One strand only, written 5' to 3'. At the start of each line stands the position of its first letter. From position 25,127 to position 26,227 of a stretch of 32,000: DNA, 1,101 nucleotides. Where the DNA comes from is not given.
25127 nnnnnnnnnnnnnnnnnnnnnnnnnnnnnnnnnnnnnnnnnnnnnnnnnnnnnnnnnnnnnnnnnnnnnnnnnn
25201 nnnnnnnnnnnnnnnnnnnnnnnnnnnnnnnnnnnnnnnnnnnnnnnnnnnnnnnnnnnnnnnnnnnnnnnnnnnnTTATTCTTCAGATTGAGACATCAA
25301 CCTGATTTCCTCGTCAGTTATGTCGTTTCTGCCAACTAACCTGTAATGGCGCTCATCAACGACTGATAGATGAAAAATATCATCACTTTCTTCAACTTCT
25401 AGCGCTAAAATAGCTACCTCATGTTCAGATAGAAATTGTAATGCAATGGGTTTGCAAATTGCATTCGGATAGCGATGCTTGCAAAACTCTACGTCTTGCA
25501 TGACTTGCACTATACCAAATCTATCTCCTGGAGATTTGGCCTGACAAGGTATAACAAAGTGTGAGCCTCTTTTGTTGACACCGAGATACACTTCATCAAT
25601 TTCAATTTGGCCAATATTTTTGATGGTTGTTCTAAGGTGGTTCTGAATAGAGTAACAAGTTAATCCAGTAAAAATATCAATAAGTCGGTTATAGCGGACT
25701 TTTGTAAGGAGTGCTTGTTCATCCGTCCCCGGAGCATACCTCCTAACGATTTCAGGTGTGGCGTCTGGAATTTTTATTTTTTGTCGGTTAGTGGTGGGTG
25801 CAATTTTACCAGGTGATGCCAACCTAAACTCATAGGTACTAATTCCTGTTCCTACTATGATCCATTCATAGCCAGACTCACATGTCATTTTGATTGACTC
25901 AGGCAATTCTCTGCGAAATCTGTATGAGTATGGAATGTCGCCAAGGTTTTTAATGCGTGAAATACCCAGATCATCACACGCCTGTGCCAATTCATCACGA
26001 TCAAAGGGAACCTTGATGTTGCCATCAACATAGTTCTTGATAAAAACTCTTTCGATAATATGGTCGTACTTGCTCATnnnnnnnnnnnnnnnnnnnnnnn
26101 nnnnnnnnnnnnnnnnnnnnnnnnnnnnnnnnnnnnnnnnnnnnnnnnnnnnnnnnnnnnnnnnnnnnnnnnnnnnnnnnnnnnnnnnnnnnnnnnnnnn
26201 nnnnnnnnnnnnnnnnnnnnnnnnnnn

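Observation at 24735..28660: AT-rich, single-strand defence islet inserted between deoC and glgA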

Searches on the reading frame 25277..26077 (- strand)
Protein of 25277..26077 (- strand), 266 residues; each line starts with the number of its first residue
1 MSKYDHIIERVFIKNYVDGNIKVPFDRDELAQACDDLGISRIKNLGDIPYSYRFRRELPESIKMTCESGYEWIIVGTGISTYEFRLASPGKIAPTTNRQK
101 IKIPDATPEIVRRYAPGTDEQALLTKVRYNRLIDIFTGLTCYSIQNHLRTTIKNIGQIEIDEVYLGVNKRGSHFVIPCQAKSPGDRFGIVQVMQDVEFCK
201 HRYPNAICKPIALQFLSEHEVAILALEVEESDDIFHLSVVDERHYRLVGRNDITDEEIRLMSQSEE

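Call 3: search_protein_families(library=pfam, proteins=[window:25277-26077:-], max_evalue=0.1)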
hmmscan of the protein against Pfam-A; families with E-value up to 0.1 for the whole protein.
window:25277-26077:- (266 aa): 0 families

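Call 4: search_protein_families(library=padloc, proteins=[window:25277-26077:-], max_evalue=0.1)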
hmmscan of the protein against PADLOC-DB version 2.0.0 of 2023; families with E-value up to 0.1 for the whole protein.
window:25277-26077:- (266 aa): 1 family
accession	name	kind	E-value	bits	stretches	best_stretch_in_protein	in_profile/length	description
PDLC03404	REase_II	-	2.1e-100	333.3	1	2-259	4-256/260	Type II restriction enzyme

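Call 5: search_protein_families(library=ncbifam, proteins=[window:25277-26077:-], max_evalue=0.1)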
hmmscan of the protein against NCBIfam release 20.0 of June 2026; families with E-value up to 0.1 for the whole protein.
window:25277-26077:- (266 aa): 2 families
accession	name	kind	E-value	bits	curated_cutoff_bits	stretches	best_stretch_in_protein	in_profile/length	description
TIGR03169.1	Nterm_to_SelD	hypoth_equivalog_domain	0.011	15.1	310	1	65-175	142-248/365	pyridine nucleotide-disulfide oxidoreductase family protein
NF005456.0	PRK07050.1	equivalog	0.017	13.8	500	1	144-212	77-144/394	cystathionine beta-lyase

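Call 21: find_encoding_contigs(protein=window:25277-26077:-, flank=8000, max_places=10)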
Protein window:25277-26077:- (266 aa): 1 contig read that carries it; 1 place shown.
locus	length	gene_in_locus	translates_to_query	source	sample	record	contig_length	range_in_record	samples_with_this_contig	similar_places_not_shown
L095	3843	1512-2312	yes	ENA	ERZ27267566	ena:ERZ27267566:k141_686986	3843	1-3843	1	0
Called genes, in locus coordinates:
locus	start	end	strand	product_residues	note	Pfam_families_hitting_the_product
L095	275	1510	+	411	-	PF00145:DNA_methylase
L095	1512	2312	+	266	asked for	-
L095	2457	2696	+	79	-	-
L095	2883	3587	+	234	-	PF01791:DeoC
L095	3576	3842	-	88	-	?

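Call 25: find_homologous_proteins(query=window:25277-26077:-, max_evalue=0.001)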
Query window:25277-26077:- (266 aa): 7557 proteins with E <= 0.001 among 8000 candidates; the best 120 are listed.
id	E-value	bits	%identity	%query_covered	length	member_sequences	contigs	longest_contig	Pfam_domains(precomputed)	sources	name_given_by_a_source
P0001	9.3e-175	597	99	100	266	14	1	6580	-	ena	-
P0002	1.7e-161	554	90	100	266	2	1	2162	-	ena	-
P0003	8.3e-150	515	84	100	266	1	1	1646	-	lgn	-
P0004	2.8e-148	510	83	100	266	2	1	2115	-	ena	-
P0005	4.9e-148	509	82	100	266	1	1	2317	-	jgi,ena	jgi:hypothetical protein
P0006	5.9e-148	509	83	100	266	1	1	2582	-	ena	-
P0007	1.3e-147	508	82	100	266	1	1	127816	-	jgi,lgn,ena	-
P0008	4.1e-147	506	82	100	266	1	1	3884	-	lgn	-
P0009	2.5e-146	504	82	100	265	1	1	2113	-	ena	-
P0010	4.8e-146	503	81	100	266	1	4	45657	-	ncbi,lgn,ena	-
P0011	1.1e-145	502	82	100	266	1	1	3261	-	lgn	-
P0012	1.6e-145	501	81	100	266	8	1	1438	-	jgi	jgi:hypothetical protein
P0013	4.1e-145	500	81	100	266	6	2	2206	-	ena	-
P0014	4.6e-145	500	80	100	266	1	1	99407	-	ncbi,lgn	-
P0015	1.4e-144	498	81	100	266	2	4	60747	-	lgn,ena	-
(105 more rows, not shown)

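Call 26: search_solved_structures(query=window:25277-26077:-, max_evalue=1)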
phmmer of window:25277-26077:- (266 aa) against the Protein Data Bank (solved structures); distinct sequences matched with E-value up to 1: 0.

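Call 35: find_encoding_contigs(protein=P0001, flank=8000, max_places=6)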
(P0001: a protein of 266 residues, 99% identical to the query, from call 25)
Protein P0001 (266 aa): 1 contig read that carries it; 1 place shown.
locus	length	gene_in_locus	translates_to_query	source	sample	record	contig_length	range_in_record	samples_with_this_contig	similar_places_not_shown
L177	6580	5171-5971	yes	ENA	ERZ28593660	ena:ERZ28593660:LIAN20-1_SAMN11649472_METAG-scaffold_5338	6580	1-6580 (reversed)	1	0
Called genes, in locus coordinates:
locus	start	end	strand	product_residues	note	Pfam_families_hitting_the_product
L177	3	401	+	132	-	?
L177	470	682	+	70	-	-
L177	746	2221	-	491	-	PF08323:Glyco_transf_5, PF13439:Glyco_transf_4 (weak), PF13579:Glyco_trans_4_4 (faint), PF00534:Glycos_transf_1, PF13692:Glyco_trans_1_4 (weak)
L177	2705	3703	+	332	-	-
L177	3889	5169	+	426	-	PF00145:DNA_methylase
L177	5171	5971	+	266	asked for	-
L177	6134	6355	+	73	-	-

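Call 36: find_encoding_contigs(protein=P0007, flank=8000, max_places=4)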
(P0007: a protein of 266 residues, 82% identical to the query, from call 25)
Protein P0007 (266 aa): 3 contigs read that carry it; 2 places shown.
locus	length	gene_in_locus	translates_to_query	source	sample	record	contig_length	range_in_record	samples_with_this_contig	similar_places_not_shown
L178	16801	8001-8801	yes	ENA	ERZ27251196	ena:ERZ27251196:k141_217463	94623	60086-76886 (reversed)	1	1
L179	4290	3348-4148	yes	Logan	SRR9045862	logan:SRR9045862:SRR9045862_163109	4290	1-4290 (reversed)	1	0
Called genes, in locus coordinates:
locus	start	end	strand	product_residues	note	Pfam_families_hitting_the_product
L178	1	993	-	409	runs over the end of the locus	PF12704:MacB_PCD, PF02687:FtsX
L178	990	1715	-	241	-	PF17131:TP_0789-like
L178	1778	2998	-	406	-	PF13520:AA_permease_2, PF00324:AA_permease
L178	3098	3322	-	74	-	-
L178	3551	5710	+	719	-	PF00317:Ribonuc_red_lgN, PF02867:Ribonuc_red_lgC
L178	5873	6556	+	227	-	PF12637:TSCPD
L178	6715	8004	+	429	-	PF00145:DNA_methylase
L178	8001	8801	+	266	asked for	-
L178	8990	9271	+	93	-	PF01527:HTH_Tnp_1, PF13384:HTH_23 (weak), PF13518:HTH_28 (weak)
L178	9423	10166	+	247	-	PF00665:rve, PF13683:rve_3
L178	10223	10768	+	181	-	PF13857:Ank_5 (faint), PF13606:Ank_3 (faint), PF00023:Ank (faint), PF12796:Ank_2, PF13637:Ank_4 (faint)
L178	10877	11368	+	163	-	-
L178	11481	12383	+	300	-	PF00753:Lactamase_B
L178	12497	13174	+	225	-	PF01965:DJ-1_PfpI, PF17124:ThiJ_like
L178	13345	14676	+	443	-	PF00324:AA_permease, PF13520:AA_permease_2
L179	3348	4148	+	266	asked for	-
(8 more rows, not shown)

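Call 37: find_encoding_contigs(protein=P0010, flank=8000, max_places=4)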
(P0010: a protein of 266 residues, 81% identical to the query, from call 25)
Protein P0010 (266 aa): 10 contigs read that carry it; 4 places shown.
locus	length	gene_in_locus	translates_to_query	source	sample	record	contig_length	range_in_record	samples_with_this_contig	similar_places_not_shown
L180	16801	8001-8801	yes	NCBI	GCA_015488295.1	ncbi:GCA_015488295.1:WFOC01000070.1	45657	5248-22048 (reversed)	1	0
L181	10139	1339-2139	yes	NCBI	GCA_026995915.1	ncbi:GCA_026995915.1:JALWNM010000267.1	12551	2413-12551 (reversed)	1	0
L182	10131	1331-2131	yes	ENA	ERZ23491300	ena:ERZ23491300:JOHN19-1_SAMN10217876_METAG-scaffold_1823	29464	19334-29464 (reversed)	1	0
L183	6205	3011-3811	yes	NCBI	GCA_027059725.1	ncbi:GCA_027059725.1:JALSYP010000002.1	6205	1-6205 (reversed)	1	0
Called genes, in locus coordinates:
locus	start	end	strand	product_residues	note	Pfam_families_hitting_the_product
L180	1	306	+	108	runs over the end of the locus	-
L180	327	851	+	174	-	PF08534:Redoxin, PF00578:AhpC-TSA, PF00085:Thioredoxin, PF13098:Thioredoxin_2, PF13905:Thioredoxin_8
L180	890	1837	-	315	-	PF18144:SMODS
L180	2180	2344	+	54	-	-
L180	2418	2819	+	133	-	PF25212:HVO_A0114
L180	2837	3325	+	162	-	PF03190:Thioredox_DsbH, PF13899:Thioredoxin_7, PF13098:Thioredoxin_2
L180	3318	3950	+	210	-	PF13618:Gluconate_2-dh3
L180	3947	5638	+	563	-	PF00890:FAD_binding_2 (faint), PF00732:GMC_oxred_N, PF05199:GMC_oxred_C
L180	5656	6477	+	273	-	PF01149:Fapy_DNA_glyco, PF06831:H2TH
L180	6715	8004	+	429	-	PF00145:DNA_methylase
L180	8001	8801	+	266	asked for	-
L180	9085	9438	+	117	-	PF04993:TfoX_N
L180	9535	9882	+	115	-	PF03992:ABM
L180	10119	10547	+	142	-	PF02635:DsrE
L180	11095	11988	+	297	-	PF00126:HTH_1, PF03466:LysR_substrate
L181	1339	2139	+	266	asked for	-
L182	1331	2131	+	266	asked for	-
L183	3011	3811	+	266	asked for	-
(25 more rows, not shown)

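Call 54: predict_structure(alignment_id=A4)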
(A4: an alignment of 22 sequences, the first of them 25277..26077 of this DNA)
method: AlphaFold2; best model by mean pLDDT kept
length: 266 residues; sequences in the alignment: 22
mean_pLDDT: 70.2   pTM: 0.65
mean pLDDT of the five models: 70.2, 57.0, 56.3, 51.6, 50.0
residues with pLDDT >= 90: 23; 70-90: 122; 50-70: 85; < 50: 36
segments of 3 or more residues with pLDDT < 50: 93-98, 100-107, 119-130, 132-139
pLDDT, mean of each block of 10 residues (from residue 1): 85 92 90 91 74 70 86 75 82 48 46 51 41 47 60 66 68 74 70 81 80 72 79 83 65 60 52
secondary structure, 60 per line:
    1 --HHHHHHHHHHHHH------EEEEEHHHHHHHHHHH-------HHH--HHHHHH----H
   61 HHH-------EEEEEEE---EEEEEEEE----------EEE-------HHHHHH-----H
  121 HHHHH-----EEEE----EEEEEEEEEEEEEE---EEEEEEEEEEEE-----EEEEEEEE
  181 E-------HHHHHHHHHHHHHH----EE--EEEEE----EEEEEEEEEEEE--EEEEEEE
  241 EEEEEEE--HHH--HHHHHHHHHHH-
elements in order: H3-15 E22-26 H27-37 H50-55 H60-63 E71-77 E81-88 E99-101 H109-114 H120-125 E131-134 E139-152 E156-167 E173-181 H189-202 E211-215 E220-231 E234-247 H255-265

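Call 58: fold_search(model_id=the predicted structure, library=pdb)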
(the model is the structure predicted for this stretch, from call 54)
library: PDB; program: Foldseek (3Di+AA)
matches with E <= 10: 1024; with E <= 0.001: 0
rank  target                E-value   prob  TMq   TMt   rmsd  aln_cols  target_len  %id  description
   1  9iac_A                2.0e-02  0.92  0.21  0.21  10.2       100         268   10  Structure of the Argonaute-associated Cas4 family protein 1 (ACE1) from Microcystis aeruginosa (MaACE1) (released 2025-04-23)
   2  9iac_B                2.2e-02  0.99  0.20  0.20   3.5        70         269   10  Structure of the Argonaute-associated Cas4 family protein 1 (ACE1) from Microcystis aeruginosa (MaACE1) (released 2025-04-23)
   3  9iab_B                4.5e-02  0.91  0.19  0.19   8.9        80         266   15  Structure of the Argonaute-associated Cas4 family protein 1 (ACE1) from Chroococcidiopsis thermalis (CtACE1) (released 2025-04-23)
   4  9iab_A                6.4e-02  0.87  0.19  0.19   8.9        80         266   15  Structure of the Argonaute-associated Cas4 family protein 1 (ACE1) from Chroococcidiopsis thermalis (CtACE1) (released 2025-04-23)
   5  5gkj_B                6.7e-02  0.23  0.18  0.20  20.6       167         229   11  Structure of EndoMS in apo form (released 2016-11-02)
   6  8pv1_Cf               7.1e-02  0.13  0.14  0.13  16.8       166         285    4  Chaetomium thermophilum pre-60S State 6 - pre-5S rotation - L1 intermediate - composite structure (released 2023-11-15)
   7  6lbr_A                8.0e-02  0.05  0.11  0.07  22.1       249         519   10  Crystal structure of yeast Cdc13 and ssDNA (released 2020-07-15)
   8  1zp7_B                9.0e-02  0.47  0.19  0.29   7.1        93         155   16  The structure of Bacillus subtilis RecU Holliday junction resolvase and its role in substrate selection and sequence s (released 2005-09-20)
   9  7ozs_C                1.0e-01  0.08  0.12  0.13  17.2       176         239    6  Structure of the hexameric 5S RNP from C. thermophilum (released 2022-10-12)
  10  7uy7_B                1.0e-01  0.07  0.12  0.11  11.7       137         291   10  Tetrahymena CST with Polymerase alpha-Primase (released 2022-07-13)
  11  8a4c_C                1.4e-01  0.66  0.17  0.22   7.6        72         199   12  Structure of human Rep15:Rab3B complex. (released 2022-08-10)
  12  5xsp_B                1.4e-01  0.25  0.16  0.13   8.5       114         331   10  The catalytic domain of GdpP with 5'-pApA (released 2018-01-31)
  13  5xsp_A                1.5e-01  0.20  0.15  0.13   8.9       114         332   12  The catalytic domain of GdpP with 5'-pApA (released 2018-01-31)
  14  9np6_A                1.6e-01  0.28  0.20  0.07  15.0       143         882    6  Cryo-EM structure of AdnA(D934A)-AdnB(D1014A) in complex with AMPPNP and blunt end DNA (released 2025-03-19)
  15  7esy_B                1.6e-01  0.23  0.18  0.08   9.5       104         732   10  Crystal structure of the complex formed by Wolbachia cytoplasmic incompatibility factors CidA and CidBND1-ND2 from wPi (released 2021-11-10)
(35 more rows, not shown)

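Call 61: search_dna_similar(query=window:25277-26077:-, collection=plasmids, mode=protein, max_rows=15)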
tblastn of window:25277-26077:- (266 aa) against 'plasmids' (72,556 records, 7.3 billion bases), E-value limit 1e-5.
Records with a match: 64; places in all: 69; records where one place covers at least 80% of the query: 58.
Best place of each record, by identity: <60% 64.
By first word of the organism name: Klebsiella 38; Salmonella 17; Escherichia 2; Paracoccus 1; Citrobacter 1; Enterobacter 1; Sinorhizobium 1; Cryobacterium 1; Pseudomonas 1; Sulfitobacter 1.
By predicted mobility (MOB-suite, as given by PLSDB): mobilizable 56; non-mobilizable 7; conjugative 1.
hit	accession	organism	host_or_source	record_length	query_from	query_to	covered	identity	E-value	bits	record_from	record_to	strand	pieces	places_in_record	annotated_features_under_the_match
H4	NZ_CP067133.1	Paracoccus seriniphilus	cell culture,washing water of Bugula ...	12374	2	259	97%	48.1%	8e-73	248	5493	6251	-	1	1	endonuclease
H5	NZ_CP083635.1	Klebsiella quasipneumoniae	-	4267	2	258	97%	48.2%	1e-75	256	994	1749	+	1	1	hypothetical protein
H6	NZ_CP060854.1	Salmonella enterica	Homo sapiens,feces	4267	2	258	97%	48.2%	1e-75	256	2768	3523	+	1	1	hypothetical protein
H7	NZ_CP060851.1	Salmonella enterica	Homo sapiens,feces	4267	2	258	97%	48.2%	1e-75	256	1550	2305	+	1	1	hypothetical protein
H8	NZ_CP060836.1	Salmonella enterica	Homo sapiens,feces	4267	2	258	97%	48.2%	1e-75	256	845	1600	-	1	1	hypothetical protein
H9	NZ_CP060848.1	Salmonella enterica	Homo sapiens,feces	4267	2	258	97%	48.2%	1e-75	256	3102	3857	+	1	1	hypothetical protein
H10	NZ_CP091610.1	Salmonella enterica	Homo sapiens,feces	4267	2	258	97%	48.2%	1e-75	256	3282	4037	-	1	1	hypothetical protein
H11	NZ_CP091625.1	Salmonella enterica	Homo sapiens,feces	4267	2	258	97%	48.2%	1e-75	256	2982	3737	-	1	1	hypothetical protein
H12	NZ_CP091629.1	Salmonella enterica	Homo sapiens,feces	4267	2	258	97%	48.2%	1e-75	256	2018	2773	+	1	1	hypothetical protein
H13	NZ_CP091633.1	Salmonella enterica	Homo sapiens,feces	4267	2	258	97%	48.2%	1e-75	256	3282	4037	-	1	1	hypothetical protein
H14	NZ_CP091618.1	Salmonella enterica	Homo sapiens,feces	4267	2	258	97%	48.2%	1e-75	256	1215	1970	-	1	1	hypothetical protein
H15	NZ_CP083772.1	Klebsiella pneumoniae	Homo sapiens,throat swab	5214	2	258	97%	48.2%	1e-75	256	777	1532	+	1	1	hypothetical protein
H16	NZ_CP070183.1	Klebsiella pneumoniae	Homo sapiens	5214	2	258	97%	48.2%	1e-75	256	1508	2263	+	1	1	hypothetical protein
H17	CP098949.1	Escherichia coli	culture,Pooled faeces sample collected ...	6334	2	258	97%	48.2%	1e-75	256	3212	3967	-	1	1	hypothetical protein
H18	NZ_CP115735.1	Citrobacter braakii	-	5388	2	258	97%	48.2%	1e-75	256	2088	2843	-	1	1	endonuclease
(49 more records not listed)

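Call 75: find_encoding_contigs(protein=P0002, flank=8000, max_places=3)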
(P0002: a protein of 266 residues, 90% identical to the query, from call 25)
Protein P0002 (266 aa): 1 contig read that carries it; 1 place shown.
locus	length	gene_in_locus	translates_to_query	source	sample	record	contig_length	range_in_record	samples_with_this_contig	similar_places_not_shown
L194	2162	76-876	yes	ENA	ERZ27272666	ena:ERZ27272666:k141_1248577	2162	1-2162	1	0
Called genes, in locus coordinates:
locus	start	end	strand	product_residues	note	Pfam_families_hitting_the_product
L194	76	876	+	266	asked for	-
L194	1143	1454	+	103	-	PF01909:NTP_transf_2, PF18765:Polbeta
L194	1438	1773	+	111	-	PF01934:HepT-like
